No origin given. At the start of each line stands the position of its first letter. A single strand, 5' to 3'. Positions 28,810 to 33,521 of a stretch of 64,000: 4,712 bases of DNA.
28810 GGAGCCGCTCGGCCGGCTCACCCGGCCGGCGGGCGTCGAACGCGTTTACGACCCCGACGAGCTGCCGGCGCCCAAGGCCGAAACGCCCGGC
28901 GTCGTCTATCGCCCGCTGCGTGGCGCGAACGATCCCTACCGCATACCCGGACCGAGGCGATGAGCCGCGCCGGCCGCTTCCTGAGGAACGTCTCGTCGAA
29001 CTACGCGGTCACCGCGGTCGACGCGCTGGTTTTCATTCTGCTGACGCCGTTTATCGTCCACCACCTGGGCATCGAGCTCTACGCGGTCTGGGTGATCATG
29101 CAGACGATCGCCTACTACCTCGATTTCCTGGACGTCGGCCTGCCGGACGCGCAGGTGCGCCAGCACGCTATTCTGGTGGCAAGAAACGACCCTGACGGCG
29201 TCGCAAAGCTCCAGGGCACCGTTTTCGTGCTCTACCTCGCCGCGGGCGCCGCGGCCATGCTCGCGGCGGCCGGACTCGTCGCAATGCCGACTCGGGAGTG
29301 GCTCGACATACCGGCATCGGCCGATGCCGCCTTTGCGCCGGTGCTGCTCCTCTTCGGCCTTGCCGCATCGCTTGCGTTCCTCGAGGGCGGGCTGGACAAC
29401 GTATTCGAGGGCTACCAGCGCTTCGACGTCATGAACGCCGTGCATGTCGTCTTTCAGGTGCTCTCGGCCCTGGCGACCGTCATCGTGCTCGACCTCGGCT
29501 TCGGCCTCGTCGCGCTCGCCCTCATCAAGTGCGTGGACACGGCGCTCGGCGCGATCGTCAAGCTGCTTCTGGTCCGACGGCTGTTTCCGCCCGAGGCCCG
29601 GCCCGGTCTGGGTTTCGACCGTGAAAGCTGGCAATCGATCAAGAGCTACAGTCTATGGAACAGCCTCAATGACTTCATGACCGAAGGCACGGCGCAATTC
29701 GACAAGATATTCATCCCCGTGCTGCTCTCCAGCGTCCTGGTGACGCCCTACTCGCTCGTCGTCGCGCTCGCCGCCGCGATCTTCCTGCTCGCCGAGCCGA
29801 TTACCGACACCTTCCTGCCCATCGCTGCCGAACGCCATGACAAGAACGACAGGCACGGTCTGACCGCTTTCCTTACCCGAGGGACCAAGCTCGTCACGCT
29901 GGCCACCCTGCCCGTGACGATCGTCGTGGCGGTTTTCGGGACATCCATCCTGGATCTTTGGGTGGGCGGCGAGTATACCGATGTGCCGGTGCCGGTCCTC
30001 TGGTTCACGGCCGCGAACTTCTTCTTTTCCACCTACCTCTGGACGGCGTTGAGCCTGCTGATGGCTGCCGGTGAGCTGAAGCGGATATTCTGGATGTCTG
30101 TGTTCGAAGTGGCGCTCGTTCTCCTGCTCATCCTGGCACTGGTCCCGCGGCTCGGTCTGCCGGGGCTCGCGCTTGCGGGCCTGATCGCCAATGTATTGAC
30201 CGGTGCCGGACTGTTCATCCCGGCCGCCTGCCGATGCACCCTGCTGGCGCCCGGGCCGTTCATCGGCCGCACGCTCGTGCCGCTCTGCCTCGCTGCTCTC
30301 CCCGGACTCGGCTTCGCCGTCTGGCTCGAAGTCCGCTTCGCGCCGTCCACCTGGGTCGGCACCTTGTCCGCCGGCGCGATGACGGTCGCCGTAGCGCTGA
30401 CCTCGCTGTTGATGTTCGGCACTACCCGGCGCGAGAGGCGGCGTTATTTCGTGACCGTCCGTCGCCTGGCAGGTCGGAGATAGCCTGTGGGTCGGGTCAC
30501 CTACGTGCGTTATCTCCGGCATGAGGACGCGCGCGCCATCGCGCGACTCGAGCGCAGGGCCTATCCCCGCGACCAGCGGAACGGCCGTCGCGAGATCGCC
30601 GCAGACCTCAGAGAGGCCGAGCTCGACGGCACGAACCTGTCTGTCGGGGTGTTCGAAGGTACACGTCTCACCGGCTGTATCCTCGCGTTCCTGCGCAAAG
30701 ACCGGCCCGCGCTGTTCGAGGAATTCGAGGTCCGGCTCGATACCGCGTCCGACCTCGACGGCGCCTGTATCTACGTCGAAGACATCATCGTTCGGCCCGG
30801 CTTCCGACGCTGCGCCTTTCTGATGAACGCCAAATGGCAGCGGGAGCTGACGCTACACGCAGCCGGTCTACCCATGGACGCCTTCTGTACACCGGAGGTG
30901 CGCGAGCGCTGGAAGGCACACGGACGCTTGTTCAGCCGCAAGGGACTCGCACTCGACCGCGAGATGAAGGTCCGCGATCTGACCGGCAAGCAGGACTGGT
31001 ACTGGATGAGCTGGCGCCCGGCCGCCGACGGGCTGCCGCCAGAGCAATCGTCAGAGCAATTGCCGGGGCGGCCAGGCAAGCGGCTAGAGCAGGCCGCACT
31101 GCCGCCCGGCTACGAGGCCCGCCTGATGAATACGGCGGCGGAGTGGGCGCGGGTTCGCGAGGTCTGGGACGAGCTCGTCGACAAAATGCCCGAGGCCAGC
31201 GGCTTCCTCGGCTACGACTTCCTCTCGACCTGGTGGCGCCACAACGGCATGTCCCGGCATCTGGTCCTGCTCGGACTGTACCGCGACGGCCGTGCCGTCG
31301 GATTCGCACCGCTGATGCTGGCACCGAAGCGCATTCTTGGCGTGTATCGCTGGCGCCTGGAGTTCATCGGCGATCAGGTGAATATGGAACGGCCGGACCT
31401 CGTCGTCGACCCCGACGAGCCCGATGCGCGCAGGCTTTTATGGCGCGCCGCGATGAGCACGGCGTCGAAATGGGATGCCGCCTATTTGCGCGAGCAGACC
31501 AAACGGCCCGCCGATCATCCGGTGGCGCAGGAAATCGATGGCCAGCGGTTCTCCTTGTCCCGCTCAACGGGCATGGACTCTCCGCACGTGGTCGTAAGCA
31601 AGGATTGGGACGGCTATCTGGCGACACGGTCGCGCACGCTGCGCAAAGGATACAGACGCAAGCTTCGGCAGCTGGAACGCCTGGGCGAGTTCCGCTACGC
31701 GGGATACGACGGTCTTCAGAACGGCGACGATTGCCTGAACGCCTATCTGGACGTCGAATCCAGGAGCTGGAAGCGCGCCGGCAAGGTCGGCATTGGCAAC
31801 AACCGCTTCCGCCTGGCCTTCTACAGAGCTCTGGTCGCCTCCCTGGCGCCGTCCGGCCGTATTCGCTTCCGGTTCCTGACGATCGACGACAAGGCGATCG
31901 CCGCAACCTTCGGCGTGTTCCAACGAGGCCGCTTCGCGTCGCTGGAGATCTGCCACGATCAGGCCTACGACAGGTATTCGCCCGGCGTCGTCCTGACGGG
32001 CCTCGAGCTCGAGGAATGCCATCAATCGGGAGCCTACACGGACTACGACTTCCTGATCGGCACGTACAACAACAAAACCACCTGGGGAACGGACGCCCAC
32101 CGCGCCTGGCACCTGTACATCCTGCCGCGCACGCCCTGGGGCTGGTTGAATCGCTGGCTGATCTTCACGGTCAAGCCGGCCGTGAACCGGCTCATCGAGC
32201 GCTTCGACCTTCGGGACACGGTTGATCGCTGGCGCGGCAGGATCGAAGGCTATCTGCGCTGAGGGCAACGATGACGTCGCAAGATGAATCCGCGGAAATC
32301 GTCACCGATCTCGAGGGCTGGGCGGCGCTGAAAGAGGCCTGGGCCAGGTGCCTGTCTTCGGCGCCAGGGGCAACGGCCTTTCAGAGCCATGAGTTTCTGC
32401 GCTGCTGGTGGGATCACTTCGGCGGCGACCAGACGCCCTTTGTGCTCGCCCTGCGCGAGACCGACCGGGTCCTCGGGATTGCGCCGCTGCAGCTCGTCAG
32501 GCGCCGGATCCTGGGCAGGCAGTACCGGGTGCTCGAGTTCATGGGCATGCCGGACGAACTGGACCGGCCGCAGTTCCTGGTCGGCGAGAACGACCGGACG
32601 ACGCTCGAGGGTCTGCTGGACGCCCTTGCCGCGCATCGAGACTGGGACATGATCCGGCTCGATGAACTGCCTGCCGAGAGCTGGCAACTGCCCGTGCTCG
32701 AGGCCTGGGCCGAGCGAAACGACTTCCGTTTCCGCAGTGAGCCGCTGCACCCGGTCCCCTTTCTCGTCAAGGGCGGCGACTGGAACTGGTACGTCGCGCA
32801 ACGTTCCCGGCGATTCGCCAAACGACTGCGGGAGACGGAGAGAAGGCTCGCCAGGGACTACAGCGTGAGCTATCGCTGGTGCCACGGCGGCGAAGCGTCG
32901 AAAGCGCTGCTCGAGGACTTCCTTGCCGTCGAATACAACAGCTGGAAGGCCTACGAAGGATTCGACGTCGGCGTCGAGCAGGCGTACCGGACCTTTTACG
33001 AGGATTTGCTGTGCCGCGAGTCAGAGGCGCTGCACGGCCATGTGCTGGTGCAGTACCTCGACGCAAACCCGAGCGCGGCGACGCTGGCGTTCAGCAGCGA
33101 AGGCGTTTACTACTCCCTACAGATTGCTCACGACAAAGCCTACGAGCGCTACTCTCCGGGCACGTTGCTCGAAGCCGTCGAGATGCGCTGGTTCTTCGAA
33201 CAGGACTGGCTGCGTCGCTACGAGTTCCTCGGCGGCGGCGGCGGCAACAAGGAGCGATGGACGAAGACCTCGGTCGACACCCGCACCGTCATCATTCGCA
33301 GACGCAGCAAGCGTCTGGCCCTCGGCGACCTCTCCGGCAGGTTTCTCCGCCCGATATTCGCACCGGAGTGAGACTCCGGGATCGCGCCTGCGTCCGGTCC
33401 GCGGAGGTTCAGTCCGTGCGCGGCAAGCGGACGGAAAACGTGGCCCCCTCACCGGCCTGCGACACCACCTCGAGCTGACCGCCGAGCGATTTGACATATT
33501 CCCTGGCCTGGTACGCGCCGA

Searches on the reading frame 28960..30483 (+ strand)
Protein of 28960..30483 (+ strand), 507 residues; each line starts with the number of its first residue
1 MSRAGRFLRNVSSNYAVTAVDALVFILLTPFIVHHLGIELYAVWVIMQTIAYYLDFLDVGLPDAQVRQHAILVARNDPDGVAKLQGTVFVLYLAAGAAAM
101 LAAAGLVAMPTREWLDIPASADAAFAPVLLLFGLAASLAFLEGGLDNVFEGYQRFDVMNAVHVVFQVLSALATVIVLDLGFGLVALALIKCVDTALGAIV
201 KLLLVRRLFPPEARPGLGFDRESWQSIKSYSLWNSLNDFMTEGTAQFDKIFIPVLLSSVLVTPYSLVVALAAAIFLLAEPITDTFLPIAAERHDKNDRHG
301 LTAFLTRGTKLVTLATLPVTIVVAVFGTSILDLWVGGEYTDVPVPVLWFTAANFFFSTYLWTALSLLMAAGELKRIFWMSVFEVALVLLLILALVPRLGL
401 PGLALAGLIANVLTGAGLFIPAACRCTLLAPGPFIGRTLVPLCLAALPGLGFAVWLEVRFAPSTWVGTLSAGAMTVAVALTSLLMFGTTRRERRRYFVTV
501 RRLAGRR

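Call 8: search_protein_families(library=pfam, proteins=[window:28960-30483:+], max_evalue=0.001)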
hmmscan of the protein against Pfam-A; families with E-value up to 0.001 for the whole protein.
window:28960-30483:+ (507 aa): 1 family
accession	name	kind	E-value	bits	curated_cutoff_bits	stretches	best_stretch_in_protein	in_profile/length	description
PF13440.11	Polysacc_synt_3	-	1.5e-11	44.5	23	1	149-341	105-290/293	Polysaccharide biosynthesis protein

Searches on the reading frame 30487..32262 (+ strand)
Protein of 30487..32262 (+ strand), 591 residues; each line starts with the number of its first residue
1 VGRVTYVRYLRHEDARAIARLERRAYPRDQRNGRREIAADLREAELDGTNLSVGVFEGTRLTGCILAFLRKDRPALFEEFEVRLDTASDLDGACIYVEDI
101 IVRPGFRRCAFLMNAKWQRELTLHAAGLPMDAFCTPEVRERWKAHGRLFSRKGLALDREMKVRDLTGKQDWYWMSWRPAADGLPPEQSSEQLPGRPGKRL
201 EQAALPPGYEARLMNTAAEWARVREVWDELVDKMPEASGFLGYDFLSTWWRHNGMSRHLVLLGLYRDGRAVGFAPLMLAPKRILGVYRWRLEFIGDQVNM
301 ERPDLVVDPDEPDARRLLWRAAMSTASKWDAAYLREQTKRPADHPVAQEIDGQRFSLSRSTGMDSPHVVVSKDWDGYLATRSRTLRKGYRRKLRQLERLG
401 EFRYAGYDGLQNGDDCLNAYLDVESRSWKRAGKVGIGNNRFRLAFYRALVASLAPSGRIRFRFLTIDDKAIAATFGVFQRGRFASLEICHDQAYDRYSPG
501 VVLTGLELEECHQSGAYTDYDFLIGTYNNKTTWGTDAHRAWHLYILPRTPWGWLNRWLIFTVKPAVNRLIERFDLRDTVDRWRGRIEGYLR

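Call 8: search_protein_families(library=pfam, proteins=[window:30487-32262:+], max_evalue=0.001)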
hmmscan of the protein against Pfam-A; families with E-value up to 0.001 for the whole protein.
window:30487-32262:+ (591 aa): 1 family
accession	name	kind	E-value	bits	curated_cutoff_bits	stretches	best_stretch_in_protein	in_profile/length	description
PF13480.13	Acetyltransf_6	-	2.1e-25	90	22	1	385-528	3-140/143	Acetyltransferase (GNAT) domain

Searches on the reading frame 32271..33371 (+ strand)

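Call 8: search_protein_families(library=pfam, proteins=[window:32271-33371:+], max_evalue=0.001)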
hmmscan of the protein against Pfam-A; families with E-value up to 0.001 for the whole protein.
window:32271-33371:+ (366 aa): 1 family
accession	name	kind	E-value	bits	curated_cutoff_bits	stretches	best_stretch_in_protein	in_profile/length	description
PF13480.13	Acetyltransf_6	-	1.7e-17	64.4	22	1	180-323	1-138/143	Acetyltransferase (GNAT) domain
